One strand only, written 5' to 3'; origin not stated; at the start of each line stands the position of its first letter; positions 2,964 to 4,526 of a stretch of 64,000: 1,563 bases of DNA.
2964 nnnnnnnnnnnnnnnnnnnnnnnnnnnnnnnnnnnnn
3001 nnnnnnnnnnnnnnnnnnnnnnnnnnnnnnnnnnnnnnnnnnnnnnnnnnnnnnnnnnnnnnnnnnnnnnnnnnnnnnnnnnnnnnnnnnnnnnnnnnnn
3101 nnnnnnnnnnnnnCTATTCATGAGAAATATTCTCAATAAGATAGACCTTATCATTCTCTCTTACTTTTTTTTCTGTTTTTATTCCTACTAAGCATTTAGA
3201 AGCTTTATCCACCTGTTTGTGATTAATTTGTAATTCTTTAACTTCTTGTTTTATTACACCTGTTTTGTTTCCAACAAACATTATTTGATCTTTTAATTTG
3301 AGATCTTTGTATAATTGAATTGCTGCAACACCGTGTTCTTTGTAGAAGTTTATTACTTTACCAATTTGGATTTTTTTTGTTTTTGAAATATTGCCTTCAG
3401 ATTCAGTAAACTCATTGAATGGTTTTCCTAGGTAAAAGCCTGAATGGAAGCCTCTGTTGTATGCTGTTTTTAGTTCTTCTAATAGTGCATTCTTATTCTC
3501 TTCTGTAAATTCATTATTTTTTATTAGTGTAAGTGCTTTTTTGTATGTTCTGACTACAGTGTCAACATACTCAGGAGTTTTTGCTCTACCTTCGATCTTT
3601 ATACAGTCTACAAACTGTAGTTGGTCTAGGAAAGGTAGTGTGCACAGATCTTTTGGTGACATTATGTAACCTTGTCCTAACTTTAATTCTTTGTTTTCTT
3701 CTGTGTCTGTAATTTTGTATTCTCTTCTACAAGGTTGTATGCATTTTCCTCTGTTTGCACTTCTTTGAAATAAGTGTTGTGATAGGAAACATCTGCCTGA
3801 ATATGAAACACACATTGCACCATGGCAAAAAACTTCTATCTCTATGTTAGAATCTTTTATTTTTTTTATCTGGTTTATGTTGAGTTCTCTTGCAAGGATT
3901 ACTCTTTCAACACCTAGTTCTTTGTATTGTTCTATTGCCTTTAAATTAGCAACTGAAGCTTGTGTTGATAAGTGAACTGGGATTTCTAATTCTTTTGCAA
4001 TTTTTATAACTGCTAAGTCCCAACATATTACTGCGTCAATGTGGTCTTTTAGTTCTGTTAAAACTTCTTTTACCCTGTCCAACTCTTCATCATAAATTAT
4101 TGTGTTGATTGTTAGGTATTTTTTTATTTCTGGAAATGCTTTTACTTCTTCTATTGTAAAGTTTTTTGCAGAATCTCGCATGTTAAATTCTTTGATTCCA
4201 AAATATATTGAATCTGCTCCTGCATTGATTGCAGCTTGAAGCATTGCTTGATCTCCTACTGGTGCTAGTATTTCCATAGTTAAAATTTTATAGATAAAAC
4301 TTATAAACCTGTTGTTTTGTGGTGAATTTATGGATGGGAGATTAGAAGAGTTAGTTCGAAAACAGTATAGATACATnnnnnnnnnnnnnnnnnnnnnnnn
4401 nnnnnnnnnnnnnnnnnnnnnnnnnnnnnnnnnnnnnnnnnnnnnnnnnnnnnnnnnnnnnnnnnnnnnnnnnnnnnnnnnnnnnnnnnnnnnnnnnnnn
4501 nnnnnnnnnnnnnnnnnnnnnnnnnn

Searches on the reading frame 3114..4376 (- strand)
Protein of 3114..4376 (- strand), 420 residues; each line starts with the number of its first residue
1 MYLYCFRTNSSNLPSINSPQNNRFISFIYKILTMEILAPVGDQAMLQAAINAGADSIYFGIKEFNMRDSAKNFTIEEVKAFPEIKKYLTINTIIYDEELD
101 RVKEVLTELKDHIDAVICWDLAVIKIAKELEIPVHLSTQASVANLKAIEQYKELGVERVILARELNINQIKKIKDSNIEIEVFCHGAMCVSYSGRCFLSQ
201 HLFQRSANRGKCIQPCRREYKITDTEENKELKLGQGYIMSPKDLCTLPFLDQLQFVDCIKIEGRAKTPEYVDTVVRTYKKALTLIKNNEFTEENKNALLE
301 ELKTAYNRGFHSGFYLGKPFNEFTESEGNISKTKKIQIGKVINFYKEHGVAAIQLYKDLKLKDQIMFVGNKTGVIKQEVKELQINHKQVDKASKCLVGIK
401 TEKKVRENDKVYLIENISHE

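Call 58: search_protein_families(library=pfam, proteins=[window:3114-4376:-], max_evalue=0.001)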
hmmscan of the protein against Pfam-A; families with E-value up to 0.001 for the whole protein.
window:3114-4376:- (420 aa): 1 family
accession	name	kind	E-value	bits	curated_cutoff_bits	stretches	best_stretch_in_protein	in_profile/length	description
PF01136.24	Peptidase_U32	-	1.5e-74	250.7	22.4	1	100-319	2-231/233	Peptidase family U32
